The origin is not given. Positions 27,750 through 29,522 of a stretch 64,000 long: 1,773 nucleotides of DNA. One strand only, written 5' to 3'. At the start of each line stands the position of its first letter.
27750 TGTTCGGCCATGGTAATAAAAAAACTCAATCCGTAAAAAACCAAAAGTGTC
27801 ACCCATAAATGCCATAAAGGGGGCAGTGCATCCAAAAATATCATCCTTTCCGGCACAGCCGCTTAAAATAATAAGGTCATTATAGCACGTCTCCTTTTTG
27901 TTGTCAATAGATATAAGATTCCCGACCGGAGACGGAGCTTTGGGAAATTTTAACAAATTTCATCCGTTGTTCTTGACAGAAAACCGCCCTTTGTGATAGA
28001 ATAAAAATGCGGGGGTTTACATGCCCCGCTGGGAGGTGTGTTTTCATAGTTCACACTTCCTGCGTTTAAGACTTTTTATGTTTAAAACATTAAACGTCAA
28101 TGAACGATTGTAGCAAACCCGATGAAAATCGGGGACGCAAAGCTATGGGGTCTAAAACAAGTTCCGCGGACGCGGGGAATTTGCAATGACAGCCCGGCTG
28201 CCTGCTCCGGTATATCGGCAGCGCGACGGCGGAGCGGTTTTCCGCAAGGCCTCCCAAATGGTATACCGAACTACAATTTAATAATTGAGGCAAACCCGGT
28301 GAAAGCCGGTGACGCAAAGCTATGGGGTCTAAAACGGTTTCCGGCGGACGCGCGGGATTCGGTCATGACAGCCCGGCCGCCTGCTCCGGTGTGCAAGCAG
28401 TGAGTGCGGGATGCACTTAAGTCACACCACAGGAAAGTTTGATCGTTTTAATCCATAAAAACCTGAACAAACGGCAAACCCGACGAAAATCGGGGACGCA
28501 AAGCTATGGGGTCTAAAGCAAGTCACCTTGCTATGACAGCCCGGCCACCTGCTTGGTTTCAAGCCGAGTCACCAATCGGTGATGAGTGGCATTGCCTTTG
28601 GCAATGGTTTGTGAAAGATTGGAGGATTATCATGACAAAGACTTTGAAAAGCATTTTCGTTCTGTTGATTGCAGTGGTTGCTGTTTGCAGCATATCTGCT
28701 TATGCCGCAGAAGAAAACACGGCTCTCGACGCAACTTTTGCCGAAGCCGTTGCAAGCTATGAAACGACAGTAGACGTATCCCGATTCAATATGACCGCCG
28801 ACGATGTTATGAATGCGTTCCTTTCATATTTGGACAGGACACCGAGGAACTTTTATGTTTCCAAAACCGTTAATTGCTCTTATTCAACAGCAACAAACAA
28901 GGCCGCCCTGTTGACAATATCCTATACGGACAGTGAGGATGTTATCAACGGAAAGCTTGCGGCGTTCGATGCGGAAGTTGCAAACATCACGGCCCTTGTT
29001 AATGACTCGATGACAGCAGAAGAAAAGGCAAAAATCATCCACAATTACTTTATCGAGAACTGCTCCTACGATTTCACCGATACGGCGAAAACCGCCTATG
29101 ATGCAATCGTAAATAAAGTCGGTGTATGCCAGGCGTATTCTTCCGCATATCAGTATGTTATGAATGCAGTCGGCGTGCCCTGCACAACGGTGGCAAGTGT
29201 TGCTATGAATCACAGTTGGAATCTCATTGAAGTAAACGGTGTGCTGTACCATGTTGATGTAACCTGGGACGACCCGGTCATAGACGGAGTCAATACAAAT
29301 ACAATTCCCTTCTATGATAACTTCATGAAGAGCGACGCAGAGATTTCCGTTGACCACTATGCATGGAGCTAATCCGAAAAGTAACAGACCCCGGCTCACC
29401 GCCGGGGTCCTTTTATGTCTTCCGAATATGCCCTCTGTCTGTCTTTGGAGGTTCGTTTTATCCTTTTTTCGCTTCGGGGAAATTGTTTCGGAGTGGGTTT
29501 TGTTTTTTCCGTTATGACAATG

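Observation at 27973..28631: Three tandem c-di-GMP-I (GEMM-I) aptamers in a single ~620-nt leader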

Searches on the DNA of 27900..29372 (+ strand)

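Call 5: search_rna_families(source=window, start=27900, end=28700, threshold=evalue, max_evalue=1, show_alignments=5)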
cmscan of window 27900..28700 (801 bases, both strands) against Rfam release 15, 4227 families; matches with E-value up to 1: 3.
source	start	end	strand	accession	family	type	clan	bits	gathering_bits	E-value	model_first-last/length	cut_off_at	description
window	28463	28552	+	RF01051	c-di-GMP-I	Cis-reg; riboswitch;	CL00126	67.6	35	5.3e-13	1-87/87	no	c-di-GMP-I riboswitch aptamer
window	28102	28205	+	RF01051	c-di-GMP-I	Cis-reg; riboswitch;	CL00126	61.6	35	1.6e-11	1-87/87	no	c-di-GMP-I riboswitch aptamer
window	28279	28384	+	RF01051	c-di-GMP-I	Cis-reg; riboswitch;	CL00126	53.6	35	1.4e-09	1-87/87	no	c-di-GMP-I riboswitch aptamer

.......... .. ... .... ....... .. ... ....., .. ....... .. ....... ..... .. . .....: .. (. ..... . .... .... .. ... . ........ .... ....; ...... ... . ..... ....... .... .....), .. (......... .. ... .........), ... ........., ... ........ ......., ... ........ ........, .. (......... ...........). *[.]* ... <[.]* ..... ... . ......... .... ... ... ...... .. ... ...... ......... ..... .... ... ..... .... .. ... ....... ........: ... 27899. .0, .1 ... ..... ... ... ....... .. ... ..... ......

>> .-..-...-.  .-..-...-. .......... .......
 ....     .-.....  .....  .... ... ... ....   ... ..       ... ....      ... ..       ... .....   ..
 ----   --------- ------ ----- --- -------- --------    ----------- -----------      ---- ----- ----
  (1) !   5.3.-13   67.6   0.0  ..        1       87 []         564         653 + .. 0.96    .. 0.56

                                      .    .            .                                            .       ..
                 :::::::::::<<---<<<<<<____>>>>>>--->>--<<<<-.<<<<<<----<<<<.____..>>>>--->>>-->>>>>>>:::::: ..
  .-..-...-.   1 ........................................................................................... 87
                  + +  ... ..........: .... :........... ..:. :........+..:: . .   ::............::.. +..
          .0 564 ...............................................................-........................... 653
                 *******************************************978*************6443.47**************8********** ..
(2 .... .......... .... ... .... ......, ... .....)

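Call 15: search_rna_families(sources=[L001, L002, L003, L004, L005, L006, L007], threshold=gathering)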
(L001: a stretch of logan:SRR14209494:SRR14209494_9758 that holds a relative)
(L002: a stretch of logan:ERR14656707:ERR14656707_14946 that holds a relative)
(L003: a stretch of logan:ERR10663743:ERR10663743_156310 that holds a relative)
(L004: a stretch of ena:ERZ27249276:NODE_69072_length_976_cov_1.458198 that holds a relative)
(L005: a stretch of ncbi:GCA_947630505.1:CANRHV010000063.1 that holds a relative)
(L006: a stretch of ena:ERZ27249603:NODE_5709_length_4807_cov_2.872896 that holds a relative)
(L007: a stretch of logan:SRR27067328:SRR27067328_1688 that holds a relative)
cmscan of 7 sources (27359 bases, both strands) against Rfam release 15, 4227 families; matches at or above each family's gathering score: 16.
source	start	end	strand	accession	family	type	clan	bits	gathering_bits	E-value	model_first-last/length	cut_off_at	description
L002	6674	6867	-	RF00013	6S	Gene;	-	77.3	46.4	7e-14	1-187/187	no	6S / SsrS RNA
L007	485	569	+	RF01051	c-di-GMP-I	Cis-reg; riboswitch;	CL00126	75.9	35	1.8e-13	1-87/87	no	c-di-GMP-I riboswitch aptamer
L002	4691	4763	-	RF00005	tRNA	Gene; tRNA;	CL00001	75.6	29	3.8e-15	1-71/71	no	tRNA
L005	22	94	-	RF00005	tRNA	Gene; tRNA;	CL00001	75.6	29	3.8e-15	1-71/71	no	tRNA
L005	739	828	+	RF01051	c-di-GMP-I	Cis-reg; riboswitch;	CL00126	73.9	35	5.2e-13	1-87/87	no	c-di-GMP-I riboswitch aptamer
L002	2832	2921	+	RF01051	c-di-GMP-I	Cis-reg; riboswitch;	CL00126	69.4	35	6.7e-12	1-87/87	no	c-di-GMP-I riboswitch aptamer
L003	783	872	+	RF01051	c-di-GMP-I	Cis-reg; riboswitch;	CL00126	69.3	35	7.1e-12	1-87/87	no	c-di-GMP-I riboswitch aptamer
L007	594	679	+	RF01051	c-di-GMP-I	Cis-reg; riboswitch;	CL00126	61.3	35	6.5e-10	1-87/87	no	c-di-GMP-I riboswitch aptamer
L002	2647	2752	+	RF01051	c-di-GMP-I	Cis-reg; riboswitch;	CL00126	60.3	35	1.1e-09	1-87/87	no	c-di-GMP-I riboswitch aptamer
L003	599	704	+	RF01051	c-di-GMP-I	Cis-reg; riboswitch;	CL00126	60.3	35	1.1e-09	1-87/87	no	c-di-GMP-I riboswitch aptamer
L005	544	649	+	RF01051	c-di-GMP-I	Cis-reg; riboswitch;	CL00126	59.7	35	1.6e-09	1-87/87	no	c-di-GMP-I riboswitch aptamer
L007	341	431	+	RF01051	c-di-GMP-I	Cis-reg; riboswitch;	CL00126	59.3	35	1.9e-09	1-87/87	no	c-di-GMP-I riboswitch aptamer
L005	364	467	+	RF01051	c-di-GMP-I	Cis-reg; riboswitch;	CL00126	58.2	35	3.7e-09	1-87/87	no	c-di-GMP-I riboswitch aptamer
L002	2467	2570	+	RF01051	c-di-GMP-I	Cis-reg; riboswitch;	CL00126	57.1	35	6.9e-09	1-87/87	no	c-di-GMP-I riboswitch aptamer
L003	418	521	+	RF01051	c-di-GMP-I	Cis-reg; riboswitch;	CL00126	57.1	35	6.9e-09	1-87/87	no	c-di-GMP-I riboswitch aptamer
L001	1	65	+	RF01051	c-di-GMP-I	Cis-reg; riboswitch;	CL00126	37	35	0.00054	26-87/87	5'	c-di-GMP-I riboswitch aptamer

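Call 30: search_rna_families(sources=[L008, L009, L010, L011, L013, L014, L015, L017, L034, L054, L058, L016, L032, L021, L028, L051, L072, L048, L064], threshold=gathering)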
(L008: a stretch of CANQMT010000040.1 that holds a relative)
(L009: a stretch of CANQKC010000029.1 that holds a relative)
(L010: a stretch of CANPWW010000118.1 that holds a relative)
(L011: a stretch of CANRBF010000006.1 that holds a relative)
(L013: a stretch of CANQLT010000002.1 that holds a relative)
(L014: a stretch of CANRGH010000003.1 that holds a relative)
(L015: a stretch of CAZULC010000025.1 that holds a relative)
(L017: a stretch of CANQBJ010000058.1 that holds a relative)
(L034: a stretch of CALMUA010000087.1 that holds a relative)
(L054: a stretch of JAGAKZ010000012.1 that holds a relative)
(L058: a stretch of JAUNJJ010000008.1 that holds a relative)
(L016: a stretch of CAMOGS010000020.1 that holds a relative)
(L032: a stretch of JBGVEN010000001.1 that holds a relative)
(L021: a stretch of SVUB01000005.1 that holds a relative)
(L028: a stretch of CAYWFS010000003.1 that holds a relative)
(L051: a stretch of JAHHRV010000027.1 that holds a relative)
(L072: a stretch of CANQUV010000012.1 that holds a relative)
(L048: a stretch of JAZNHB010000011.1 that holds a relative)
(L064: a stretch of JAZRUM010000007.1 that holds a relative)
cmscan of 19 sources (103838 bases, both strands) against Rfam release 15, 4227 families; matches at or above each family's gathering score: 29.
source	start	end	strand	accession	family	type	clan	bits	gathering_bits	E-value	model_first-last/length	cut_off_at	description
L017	2242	2329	+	RF01051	c-di-GMP-I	Cis-reg; riboswitch;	CL00126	78.4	35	1.6e-13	1-87/87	no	c-di-GMP-I riboswitch aptamer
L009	4336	4408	-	RF00005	tRNA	Gene; tRNA;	CL00001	75.6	29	1.4e-14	1-71/71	no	tRNA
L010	594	666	-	RF00005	tRNA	Gene; tRNA;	CL00001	75.6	29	1.4e-14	1-71/71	no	tRNA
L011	1604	1676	-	RF00005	tRNA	Gene; tRNA;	CL00001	75.6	29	1.4e-14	1-71/71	no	tRNA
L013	1613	1685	-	RF00005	tRNA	Gene; tRNA;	CL00001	75.6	29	1.4e-14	1-71/71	no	tRNA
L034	2229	2315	+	RF01051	c-di-GMP-I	Cis-reg; riboswitch;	CL00126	74.9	35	1.2e-12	1-87/87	no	c-di-GMP-I riboswitch aptamer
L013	2330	2419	+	RF01051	c-di-GMP-I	Cis-reg; riboswitch;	CL00126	73.9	35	2e-12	1-87/87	no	c-di-GMP-I riboswitch aptamer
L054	2225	2308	+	RF01051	c-di-GMP-I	Cis-reg; riboswitch;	CL00126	73.4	35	2.7e-12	1-87/87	no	c-di-GMP-I riboswitch aptamer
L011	2330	2419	+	RF01051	c-di-GMP-I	Cis-reg; riboswitch;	CL00126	72.3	35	5.1e-12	1-87/87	no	c-di-GMP-I riboswitch aptamer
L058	2284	2373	+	RF01051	c-di-GMP-I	Cis-reg; riboswitch;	CL00126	71.8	35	6.8e-12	1-87/87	no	c-di-GMP-I riboswitch aptamer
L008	2332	2421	+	RF01051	c-di-GMP-I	Cis-reg; riboswitch;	CL00126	69.4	35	2.6e-11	1-87/87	no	c-di-GMP-I riboswitch aptamer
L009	2332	2421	+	RF01051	c-di-GMP-I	Cis-reg; riboswitch;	CL00126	69.4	35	2.6e-11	1-87/87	no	c-di-GMP-I riboswitch aptamer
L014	2332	2421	+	RF01051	c-di-GMP-I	Cis-reg; riboswitch;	CL00126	69.4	35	2.6e-11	1-87/87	no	c-di-GMP-I riboswitch aptamer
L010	1311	1400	+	RF01051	c-di-GMP-I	Cis-reg; riboswitch;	CL00126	69.1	35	3e-11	1-87/87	no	c-di-GMP-I riboswitch aptamer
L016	4889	4961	-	RF00005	tRNA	Gene; tRNA;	CL00001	68.9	29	1e-12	1-71/71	no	tRNA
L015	2242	2326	+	RF01051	c-di-GMP-I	Cis-reg; riboswitch;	CL00126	65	35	3e-10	1-87/87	no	c-di-GMP-I riboswitch aptamer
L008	2147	2252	+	RF01051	c-di-GMP-I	Cis-reg; riboswitch;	CL00126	60.3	35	4.2e-09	1-87/87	no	c-di-GMP-I riboswitch aptamer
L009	2147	2252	+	RF01051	c-di-GMP-I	Cis-reg; riboswitch;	CL00126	60.3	35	4.2e-09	1-87/87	no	c-di-GMP-I riboswitch aptamer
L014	2147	2252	+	RF01051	c-di-GMP-I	Cis-reg; riboswitch;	CL00126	60.3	35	4.2e-09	1-87/87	no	c-di-GMP-I riboswitch aptamer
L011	2135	2240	+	RF01051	c-di-GMP-I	Cis-reg; riboswitch;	CL00126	59.8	35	5.7e-09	1-87/87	no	c-di-GMP-I riboswitch aptamer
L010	936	1039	+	RF01051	c-di-GMP-I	Cis-reg; riboswitch;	CL00126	58.2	35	1.4e-08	1-87/87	no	c-di-GMP-I riboswitch aptamer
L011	1956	2059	+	RF01051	c-di-GMP-I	Cis-reg; riboswitch;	CL00126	58.2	35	1.4e-08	1-87/87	no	c-di-GMP-I riboswitch aptamer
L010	1116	1221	+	RF01051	c-di-GMP-I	Cis-reg; riboswitch;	CL00126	57.6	35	1.9e-08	1-87/87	no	c-di-GMP-I riboswitch aptamer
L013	2135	2240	+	RF01051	c-di-GMP-I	Cis-reg; riboswitch;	CL00126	57.6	35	1.9e-08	1-87/87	no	c-di-GMP-I riboswitch aptamer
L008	1967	2070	+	RF01051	c-di-GMP-I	Cis-reg; riboswitch;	CL00126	57.1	35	2.6e-08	1-87/87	no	c-di-GMP-I riboswitch aptamer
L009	1966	2069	+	RF01051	c-di-GMP-I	Cis-reg; riboswitch;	CL00126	57.1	35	2.6e-08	1-87/87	no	c-di-GMP-I riboswitch aptamer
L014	1966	2069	+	RF01051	c-di-GMP-I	Cis-reg; riboswitch;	CL00126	57.1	35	2.6e-08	1-87/87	no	c-di-GMP-I riboswitch aptamer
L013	1955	2058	+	RF01051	c-di-GMP-I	Cis-reg; riboswitch;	CL00126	56.3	35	4e-08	1-87/87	no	c-di-GMP-I riboswitch aptamer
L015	1987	2082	+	RF01051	c-di-GMP-I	Cis-reg; riboswitch;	CL00126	54.3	35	1.3e-07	1-87/87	no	c-di-GMP-I riboswitch aptamer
